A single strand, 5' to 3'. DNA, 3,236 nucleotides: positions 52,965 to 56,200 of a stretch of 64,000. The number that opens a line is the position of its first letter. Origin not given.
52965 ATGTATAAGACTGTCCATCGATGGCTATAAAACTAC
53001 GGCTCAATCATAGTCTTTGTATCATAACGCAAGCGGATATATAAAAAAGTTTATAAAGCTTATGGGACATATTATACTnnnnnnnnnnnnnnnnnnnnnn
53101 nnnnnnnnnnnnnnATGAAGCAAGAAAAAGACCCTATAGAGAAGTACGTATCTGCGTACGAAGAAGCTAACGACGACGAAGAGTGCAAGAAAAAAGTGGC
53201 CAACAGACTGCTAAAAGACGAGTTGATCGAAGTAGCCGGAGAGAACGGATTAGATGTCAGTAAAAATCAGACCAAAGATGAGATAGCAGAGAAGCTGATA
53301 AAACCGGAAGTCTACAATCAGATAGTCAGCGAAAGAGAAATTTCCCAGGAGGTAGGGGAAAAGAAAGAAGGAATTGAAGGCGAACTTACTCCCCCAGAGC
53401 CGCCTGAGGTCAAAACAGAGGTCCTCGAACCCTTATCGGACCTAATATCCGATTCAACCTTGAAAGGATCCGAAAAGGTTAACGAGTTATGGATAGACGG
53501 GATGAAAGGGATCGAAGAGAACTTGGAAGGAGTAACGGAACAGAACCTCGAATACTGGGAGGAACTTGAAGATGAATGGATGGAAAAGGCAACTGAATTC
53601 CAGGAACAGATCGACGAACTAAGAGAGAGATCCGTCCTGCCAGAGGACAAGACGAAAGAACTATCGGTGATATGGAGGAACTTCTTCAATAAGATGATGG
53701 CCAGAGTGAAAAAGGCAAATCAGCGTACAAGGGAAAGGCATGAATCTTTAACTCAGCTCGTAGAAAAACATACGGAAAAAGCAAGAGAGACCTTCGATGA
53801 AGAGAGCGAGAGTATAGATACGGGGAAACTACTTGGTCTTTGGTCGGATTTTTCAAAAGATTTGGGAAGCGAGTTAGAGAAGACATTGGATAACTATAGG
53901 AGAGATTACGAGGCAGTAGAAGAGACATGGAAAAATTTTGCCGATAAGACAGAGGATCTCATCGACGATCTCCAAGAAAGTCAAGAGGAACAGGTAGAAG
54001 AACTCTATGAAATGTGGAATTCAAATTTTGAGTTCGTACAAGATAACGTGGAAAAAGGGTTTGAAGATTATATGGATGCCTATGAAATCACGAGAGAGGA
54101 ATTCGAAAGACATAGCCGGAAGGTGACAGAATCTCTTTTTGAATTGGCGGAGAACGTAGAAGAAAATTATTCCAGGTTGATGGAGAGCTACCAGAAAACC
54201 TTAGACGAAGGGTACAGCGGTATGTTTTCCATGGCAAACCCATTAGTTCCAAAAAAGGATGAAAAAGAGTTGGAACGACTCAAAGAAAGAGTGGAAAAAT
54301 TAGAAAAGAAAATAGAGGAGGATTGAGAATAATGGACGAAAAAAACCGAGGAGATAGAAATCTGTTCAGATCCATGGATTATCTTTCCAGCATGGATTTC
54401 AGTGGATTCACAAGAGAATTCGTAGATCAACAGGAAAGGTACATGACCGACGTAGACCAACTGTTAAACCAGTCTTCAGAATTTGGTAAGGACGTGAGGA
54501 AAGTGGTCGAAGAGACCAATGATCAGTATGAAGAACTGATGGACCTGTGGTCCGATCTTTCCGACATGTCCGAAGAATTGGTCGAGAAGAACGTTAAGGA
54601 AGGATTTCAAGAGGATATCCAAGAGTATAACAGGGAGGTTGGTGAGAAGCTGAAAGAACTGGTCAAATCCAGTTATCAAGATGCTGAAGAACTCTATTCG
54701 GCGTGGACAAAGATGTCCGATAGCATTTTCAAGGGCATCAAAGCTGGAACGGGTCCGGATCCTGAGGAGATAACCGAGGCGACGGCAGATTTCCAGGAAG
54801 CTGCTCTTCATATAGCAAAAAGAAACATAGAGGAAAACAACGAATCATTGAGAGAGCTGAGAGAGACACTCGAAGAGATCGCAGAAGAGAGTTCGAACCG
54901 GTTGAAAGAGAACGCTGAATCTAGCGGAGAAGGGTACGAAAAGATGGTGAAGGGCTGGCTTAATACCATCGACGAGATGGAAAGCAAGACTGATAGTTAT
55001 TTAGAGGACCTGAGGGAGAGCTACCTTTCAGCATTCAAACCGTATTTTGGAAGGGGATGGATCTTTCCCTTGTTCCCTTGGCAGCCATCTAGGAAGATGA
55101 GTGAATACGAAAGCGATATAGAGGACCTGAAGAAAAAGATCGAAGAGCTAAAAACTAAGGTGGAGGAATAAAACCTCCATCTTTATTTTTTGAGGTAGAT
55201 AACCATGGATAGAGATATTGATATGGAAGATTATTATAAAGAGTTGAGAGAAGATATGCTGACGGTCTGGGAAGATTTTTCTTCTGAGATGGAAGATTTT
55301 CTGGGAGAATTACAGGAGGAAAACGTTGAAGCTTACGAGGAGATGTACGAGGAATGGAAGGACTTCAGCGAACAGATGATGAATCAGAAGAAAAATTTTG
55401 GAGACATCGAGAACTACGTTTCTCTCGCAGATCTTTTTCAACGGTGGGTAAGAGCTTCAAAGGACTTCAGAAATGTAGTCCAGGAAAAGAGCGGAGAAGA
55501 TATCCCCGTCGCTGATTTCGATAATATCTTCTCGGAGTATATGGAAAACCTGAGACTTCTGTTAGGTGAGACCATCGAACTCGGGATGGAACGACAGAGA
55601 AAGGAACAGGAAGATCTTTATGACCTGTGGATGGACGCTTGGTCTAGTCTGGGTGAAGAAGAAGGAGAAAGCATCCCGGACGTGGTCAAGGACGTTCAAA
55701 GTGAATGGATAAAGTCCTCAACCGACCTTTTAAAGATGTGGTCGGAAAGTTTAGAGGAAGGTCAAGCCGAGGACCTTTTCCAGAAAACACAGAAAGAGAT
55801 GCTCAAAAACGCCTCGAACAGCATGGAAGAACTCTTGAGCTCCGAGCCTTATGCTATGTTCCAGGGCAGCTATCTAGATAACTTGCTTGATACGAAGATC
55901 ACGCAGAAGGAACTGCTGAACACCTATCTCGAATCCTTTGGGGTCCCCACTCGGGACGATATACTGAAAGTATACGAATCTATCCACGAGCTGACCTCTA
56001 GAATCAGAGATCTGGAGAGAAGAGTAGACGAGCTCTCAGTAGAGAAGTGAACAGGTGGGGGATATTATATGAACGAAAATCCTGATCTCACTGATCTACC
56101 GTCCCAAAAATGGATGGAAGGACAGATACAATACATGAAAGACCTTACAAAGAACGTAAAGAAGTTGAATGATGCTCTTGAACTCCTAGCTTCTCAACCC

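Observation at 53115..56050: Three paralogous acidic proteins with E[ED]LYxxW repeat blocks; the first has a SAP/Rho_N-like DNA-binding motif and the third ends in a PhaE-box-like segment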

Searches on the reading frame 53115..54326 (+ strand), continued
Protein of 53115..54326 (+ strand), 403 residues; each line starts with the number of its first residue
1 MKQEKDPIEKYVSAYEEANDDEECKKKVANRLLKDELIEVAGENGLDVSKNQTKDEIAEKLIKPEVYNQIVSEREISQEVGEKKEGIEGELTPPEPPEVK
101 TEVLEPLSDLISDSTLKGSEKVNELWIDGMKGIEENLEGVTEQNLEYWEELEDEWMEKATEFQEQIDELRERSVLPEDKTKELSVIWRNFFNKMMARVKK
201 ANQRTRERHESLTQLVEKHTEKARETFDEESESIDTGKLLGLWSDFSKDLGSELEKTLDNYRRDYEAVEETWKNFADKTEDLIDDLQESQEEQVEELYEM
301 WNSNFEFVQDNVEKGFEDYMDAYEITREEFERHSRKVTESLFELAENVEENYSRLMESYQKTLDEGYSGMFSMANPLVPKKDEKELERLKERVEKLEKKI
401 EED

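Call 69: find_encoding_contigs(protein=P0017, flank=6000, max_places=1)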
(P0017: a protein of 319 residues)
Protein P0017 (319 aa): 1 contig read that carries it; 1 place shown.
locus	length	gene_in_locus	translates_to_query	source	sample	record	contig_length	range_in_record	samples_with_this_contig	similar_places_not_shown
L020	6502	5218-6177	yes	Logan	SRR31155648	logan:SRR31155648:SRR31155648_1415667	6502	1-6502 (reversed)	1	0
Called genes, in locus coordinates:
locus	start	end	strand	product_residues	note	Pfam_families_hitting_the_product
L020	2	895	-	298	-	?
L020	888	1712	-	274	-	-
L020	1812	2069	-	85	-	-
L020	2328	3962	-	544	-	PF13360:PQQ_2 (weak), PF25293:Beta-prop_EMC1_N (faint), PF13360:PQQ_2, PF13570:Beta-prop_ACSF4, PF13360:PQQ_2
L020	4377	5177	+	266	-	PF00106:adh_short, PF23441:SDR (faint), PF08659:KR, PF13561:adh_short_C2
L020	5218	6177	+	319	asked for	-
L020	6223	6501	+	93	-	?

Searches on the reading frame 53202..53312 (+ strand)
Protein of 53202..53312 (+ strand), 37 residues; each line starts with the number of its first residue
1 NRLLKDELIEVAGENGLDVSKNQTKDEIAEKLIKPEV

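Call 51: search_solved_structures(query=A7, max_evalue=10, show_alignments=5)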
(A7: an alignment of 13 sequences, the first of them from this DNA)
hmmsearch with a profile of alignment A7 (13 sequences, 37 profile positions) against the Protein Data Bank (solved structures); distinct sequences matched with E-value up to 10: 10.
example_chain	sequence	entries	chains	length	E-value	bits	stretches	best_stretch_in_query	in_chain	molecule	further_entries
7zpi_A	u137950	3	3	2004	0.46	13.6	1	15-36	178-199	Endoribonuclease Dicer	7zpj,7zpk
7yym_A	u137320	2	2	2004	0.47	13.6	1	15-36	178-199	Endoribonuclease Dicer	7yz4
6h9l_A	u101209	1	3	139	1.3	12.2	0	10-28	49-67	Uncharacterized protein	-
4o6c_A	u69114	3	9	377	1.4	12.1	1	5-19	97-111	NS1 | West Nile Virus NS1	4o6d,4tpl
4o6d_B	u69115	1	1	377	1.4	12.1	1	5-19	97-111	NS1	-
3onj_A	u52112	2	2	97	2.2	11.5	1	6-22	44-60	t-SNARE VTI1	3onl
8vx7_A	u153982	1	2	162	3.7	10.8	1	2-22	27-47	CID7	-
2lrh_A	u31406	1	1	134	6.4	10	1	4-18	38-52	De novo designed protein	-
2lci_A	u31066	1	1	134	6.7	9.9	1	4-18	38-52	Protein OR36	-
5apz_A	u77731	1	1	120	7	9.9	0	18-29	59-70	GENERAL CONTROL PROTEIN GCN4, NOR1 TCAR0761, GENERAL CONTROL PROTEIN GCN4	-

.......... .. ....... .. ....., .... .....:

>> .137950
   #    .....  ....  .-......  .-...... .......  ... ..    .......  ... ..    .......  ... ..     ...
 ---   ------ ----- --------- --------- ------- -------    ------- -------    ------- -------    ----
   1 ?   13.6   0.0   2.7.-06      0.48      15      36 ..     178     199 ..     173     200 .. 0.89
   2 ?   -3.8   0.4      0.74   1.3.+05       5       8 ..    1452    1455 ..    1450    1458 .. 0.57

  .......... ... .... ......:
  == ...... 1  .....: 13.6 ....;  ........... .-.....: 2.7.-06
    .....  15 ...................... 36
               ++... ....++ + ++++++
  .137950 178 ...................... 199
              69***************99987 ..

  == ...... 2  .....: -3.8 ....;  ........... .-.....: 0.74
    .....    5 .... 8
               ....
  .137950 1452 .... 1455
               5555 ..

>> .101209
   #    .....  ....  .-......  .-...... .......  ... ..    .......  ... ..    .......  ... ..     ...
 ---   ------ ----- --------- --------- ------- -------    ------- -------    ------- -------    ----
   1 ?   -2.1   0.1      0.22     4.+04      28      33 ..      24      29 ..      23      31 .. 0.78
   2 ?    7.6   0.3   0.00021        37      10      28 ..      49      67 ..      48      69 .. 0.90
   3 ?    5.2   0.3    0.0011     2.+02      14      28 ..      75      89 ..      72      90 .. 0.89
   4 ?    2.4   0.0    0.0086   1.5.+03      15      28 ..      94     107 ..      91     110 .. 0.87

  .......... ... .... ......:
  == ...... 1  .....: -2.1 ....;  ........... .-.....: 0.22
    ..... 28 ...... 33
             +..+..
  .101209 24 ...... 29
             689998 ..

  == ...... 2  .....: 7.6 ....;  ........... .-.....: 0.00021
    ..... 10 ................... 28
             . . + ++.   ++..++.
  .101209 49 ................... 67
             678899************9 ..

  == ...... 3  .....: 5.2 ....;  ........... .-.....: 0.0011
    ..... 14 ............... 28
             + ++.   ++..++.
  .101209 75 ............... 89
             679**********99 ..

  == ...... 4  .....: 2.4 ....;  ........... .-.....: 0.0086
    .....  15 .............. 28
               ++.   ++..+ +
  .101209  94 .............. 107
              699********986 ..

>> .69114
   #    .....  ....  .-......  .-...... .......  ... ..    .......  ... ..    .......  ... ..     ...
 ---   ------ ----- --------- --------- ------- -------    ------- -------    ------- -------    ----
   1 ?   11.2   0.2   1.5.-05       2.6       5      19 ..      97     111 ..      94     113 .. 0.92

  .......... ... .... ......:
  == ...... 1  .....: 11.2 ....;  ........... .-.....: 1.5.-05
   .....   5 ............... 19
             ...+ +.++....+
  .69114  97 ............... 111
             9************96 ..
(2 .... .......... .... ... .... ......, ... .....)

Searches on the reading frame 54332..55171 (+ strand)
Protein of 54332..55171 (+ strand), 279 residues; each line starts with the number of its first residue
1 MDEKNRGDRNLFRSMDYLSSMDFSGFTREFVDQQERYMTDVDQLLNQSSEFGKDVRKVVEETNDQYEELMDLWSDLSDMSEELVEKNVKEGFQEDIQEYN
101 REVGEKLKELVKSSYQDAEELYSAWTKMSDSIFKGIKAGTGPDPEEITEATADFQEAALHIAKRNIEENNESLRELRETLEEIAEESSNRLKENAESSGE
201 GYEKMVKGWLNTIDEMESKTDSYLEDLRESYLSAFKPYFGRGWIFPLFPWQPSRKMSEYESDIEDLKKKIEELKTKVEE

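Call 3: search_protein_families(library=pfam, proteins=[window:54332-55171:+], max_evalue=1)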
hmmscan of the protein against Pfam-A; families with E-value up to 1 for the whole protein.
window:54332-55171:+ (279 aa): 34 families (the best 25 are shown)
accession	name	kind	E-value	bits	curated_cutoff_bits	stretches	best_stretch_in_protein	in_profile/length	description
PF01442.23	Apolipoprotein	-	1.1e-07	32.1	90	1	39-231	11-185/190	Apolipoprotein A1/A4/E domain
PF09361.15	Phasin_2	-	7.3e-05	23.4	24.9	1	160-207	5-52/100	Phasin protein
PF07464.16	ApoLp-III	-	0.0022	18.6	36.3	1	39-137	29-126/146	Apolipophorin-III precursor (apoLp-III)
PF05478.16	Prominin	-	0.0032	16.1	34.3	1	86-191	176-283/799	Prominin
PF06103.16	DUF948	-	0.0036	17.9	37.2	0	33-79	41-87/89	Bacterial protein of unknown function (DUF948)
PF20640.2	Rrn6_HB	-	0.0067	17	26.4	1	45-211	24-162/192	Rrn6, helical bundle domain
PF04711.18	ApoA-II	-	0.008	17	27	1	55-127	21-92/99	Apolipoprotein A-II (ApoA-II)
PF16888.10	YwqH-like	-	0.0092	16.7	33.7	1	254-275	10-31/123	YwqH-like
PF24465.1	Tri-helical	-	0.011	16.6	27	1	162-220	1-57/85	Tri-helical domain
PF05299.18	Peptidase_M61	-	0.012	16.4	22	0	85-126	61-102/118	M61 glycyl aminopeptidase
PF13339.11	AATF-Che1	-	0.023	15.7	24.7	2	43-129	34-117/137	Apoptosis antagonizing transcription factor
PF18476.7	PIN_8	-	0.03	14.7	26.1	1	28-131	42-137/227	PIN like domain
PF04888.17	SseC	-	0.031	14.3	30.2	1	88-197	198-305/312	Secretion system effector C (SseC) like family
PF14362.11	DUF4407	-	0.044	13.5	31.3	1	84-196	124-234/297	Domain of unknown function (DUF4407)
PF02601.20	Exonuc_VII_L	-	0.051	13.5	35.9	1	143-269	141-243/315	Exonuclease VII, large subunit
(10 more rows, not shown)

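Call 4: search_protein_families(library=ncbifam, proteins=[window:54332-55171:+], max_evalue=1)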
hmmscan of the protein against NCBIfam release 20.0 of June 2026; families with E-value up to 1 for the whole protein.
window:54332-55171:+ (279 aa): 20 families
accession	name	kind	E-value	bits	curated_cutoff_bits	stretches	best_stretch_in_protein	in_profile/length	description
TIGR01985.1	phasin_2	equivalog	0.0023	18.4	99.7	0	164-224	8-65/123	phasin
NF033917.0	antiphage_ZorA_4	subfamily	0.0034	16.4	500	1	30-218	215-410/413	anti-phage ZorAB system protein ZorA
NF002572.0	PRK02224.1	equivalog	0.012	14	1087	1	45-277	229-393/888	DNA double-strand break repair ATPase Rad50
NF007774.0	PRK10461.1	equivalog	0.013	14.4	498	1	92-164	46-116/351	FAD:protein FMN transferase ApbE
NF033914.0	antiphage_ZorA_1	subfamily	0.021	13.1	190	2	41-135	516-608/619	anti-phage ZorAB system protein ZorA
NF052504.1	sll1863_fam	domain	0.028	14.6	35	0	169-223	34-88/93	sll1863 family stress response protein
TIGR04527.1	mycoplas_twoTM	subfamily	0.044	13.5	125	0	104-214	92-153/248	MG_279/MG_280 family protein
NF041035.1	Rad50_Halo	equivalog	0.053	11.8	1000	1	31-229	467-667/883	DNA double-strand break repair ATPase Rad50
NF033916.0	antiphage_ZorA_3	subfamily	0.061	12.2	250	1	34-117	101-189/509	anti-phage ZorAB system protein ZorA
NF047516.1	LA_3659_fam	equivalog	0.096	12.2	36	1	162-235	125-202/221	LA_3659 family protein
NF047514.1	SpiroCoCo_N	equivalog_domain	0.096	12.2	75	1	162-235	125-202/221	SpiroCoCo family coiled-coil protein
TIGR04523.1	Mplasa_alph_rch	subfamily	0.16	9.9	270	1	29-130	589-690/745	helix-rich protein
NF033447.1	BrxE_fam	subfamily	0.2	12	40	0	157-238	81-159/169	BrxE family protein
NF047706.1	LIC12611_phage_tail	subfamily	0.31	9.7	480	1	45-128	6-90/628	LIC12611 family phage tail protein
NF003034.1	PRK03918.1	equivalog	0.31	8.9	700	1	49-228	513-697/878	DNA double-strand break repair ATPase Rad50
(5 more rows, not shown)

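Call 88: list_cluster_members(proteins=[window:54332-55171:+, window:55205-56050:+, window:56069-57337:+, L001:4541-5377:+, L001:5418-6242:+, L005:5472-6299:+, L005:6338-7165:+, P0005, P0008])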
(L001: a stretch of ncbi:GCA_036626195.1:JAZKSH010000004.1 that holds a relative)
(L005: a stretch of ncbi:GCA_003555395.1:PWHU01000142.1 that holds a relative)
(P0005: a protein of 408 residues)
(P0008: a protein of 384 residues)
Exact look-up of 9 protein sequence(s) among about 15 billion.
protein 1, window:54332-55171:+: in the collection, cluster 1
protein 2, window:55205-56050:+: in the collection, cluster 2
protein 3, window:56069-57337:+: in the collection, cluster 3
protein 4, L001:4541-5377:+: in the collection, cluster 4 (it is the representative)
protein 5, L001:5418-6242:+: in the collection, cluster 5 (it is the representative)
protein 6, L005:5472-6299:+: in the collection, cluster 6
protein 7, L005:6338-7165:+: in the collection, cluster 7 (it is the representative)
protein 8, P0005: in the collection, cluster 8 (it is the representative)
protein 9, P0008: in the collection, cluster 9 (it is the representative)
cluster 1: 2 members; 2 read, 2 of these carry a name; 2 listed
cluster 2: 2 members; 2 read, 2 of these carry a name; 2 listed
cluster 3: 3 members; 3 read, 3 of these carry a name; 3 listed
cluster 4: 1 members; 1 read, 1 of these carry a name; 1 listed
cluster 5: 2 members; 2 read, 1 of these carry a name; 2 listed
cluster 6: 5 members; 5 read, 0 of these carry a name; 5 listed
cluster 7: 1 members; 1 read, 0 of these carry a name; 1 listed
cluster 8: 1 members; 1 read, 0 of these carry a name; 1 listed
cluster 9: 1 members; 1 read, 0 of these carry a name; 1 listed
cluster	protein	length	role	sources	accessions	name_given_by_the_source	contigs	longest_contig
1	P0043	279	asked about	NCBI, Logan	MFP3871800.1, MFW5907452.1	MAG: hypothetical protein ACOCTR_03730 [Candidatus Natronoplasma sp.]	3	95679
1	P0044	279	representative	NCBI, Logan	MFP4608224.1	MAG: hypothetical protein ACLFNY_01420 [Candidatus Aenigmatarchaeota archaeon]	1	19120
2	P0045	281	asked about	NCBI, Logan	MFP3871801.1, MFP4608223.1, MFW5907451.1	MAG: hypothetical protein ACOCTR_03725 [Candidatus Natronoplasma sp.]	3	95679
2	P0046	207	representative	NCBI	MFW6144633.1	MAG: hypothetical protein ACOC55_03590, partial [Candidatus Natronoplasma sp.]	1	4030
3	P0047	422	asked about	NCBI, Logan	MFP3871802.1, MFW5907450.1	MAG: class III poly(R)-hydroxyalkanoic acid synthase subunit PhaC [Candidatus ...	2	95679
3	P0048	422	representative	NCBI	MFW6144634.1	MAG: class III poly(R)-hydroxyalkanoic acid synthase subunit PhaC [Candidatus ...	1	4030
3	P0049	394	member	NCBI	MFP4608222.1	MAG: class III poly(R)-hydroxyalkanoic acid synthase subunit PhaC, partial [Candidatus ...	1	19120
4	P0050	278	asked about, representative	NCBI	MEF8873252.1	MAG: hypothetical protein V5A88_01130 [Candidatus Thermoplasmatota archaeon]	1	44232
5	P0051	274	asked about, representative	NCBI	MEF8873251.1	MAG: poly(R)-hydroxyalkanoic acid synthase subunit PhaE [Candidatus Thermoplasmatota ...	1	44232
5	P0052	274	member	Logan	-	-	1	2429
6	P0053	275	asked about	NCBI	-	-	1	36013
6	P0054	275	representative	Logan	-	-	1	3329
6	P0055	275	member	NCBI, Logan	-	-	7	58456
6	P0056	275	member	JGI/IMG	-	-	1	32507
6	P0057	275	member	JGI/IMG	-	-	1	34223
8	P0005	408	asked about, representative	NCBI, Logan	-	-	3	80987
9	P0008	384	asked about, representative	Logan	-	-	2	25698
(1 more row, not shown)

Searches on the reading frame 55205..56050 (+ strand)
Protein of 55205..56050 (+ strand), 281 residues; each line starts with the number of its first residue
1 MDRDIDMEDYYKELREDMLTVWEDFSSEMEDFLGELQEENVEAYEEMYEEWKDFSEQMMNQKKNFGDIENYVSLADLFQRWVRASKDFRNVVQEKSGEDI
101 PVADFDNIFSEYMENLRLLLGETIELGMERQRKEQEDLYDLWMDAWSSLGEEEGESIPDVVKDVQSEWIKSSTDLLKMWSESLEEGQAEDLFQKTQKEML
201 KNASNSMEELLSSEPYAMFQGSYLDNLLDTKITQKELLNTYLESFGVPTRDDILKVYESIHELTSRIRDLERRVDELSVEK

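Call 3: search_protein_families(library=pfam, proteins=[window:55205-56050:+], max_evalue=1)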
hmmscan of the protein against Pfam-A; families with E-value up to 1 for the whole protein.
window:55205-56050:+ (281 aa): 7 families
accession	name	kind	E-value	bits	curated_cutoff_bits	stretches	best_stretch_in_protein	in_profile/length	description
PF09712.15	PHA_synth_III_E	-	2.7e-06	27.3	25.7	1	8-270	46-310/311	Poly(R)-hydroxyalkanoic acid synthase subunit (PHA_synth_III_E)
PF05597.16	Phasin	-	0.029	14.9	28.8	1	189-270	48-124/126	Poly(hydroxyalcanoate) granule associated protein (phasin)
PF23362.1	DHX37_C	-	0.031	14.5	27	0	18-54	16-52/80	DEAH helicase DHX37 C-terminal domain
PF15722.10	FAM153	-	0.047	14.4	27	0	2-48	7-54/114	FAM153 family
PF13623.11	SurA_N_2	-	0.06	13.6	28.5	1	87-133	38-84/145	SurA-like N-terminal domain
PF04508.17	Pox_A_type_inc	-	0.36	11.2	21.4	1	259-273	2-16/23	Viral A-type inclusion protein repeat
PF00615.24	RGS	-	0.66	10.8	23.9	1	136-222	25-111/117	Regulator of G protein signaling domain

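Call 4: search_protein_families(library=ncbifam, proteins=[window:55205-56050:+], max_evalue=1)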
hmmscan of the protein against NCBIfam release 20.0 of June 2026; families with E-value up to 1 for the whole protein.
window:55205-56050:+ (281 aa): 4 families
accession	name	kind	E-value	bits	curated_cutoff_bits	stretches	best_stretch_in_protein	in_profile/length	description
TIGR01834.1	PHA_synth_III_E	subfamily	5.1e-07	29.5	154.95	1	12-278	57-320/324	class III poly(R)-hydroxyalkanoic acid synthase subunit PhaE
TIGR02132.1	phaR_Bmeg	equivalog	0.00054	19.9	148.4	1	206-276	27-97/189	polyhydroxyalkanoic acid synthase subunit PhaR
NF052420.1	translocon_SseD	equivalog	0.046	13.9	130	0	27-65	99-137/152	type III secretion system translocon protein SseD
TIGR01837.1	PHA_granule_1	subfamily_domain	0.24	11.5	94.7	1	222-271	67-116/118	poly(hydroxyalkanoate) granule-associated protein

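Call 98: find_homologous_proteins(query=A3, max_evalue=0.001)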
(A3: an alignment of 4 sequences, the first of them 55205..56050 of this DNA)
Query A3 (4 sequences) (281 aa, profile of the alignment): 7 proteins with E <= 0.001 among 5329 candidates.
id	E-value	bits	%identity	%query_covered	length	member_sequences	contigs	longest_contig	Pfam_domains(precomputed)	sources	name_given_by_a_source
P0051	1.4e-155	535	51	96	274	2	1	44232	PF09712.16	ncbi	ncbi:MAG: poly(R)-hydroxyalkanoic acid synthase subunit PhaE [Candidatus Thermoplasmatota archaeon]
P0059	2.7e-154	531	54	96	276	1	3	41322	PF09712.16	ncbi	-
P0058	1.3e-153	529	51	96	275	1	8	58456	PF09712.16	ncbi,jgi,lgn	-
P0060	1.9e-144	499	54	96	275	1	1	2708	PF09712.16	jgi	-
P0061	5.1e-140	484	54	96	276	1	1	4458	PF09712.16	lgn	-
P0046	7.2e-110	385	100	74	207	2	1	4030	PF09712.16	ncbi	ncbi:MAG: hypothetical protein ACOC55_03590, partial [Candidatus Natronoplasma sp.]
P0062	2.2e-79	285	45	98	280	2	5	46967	PF09712.16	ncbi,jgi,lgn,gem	-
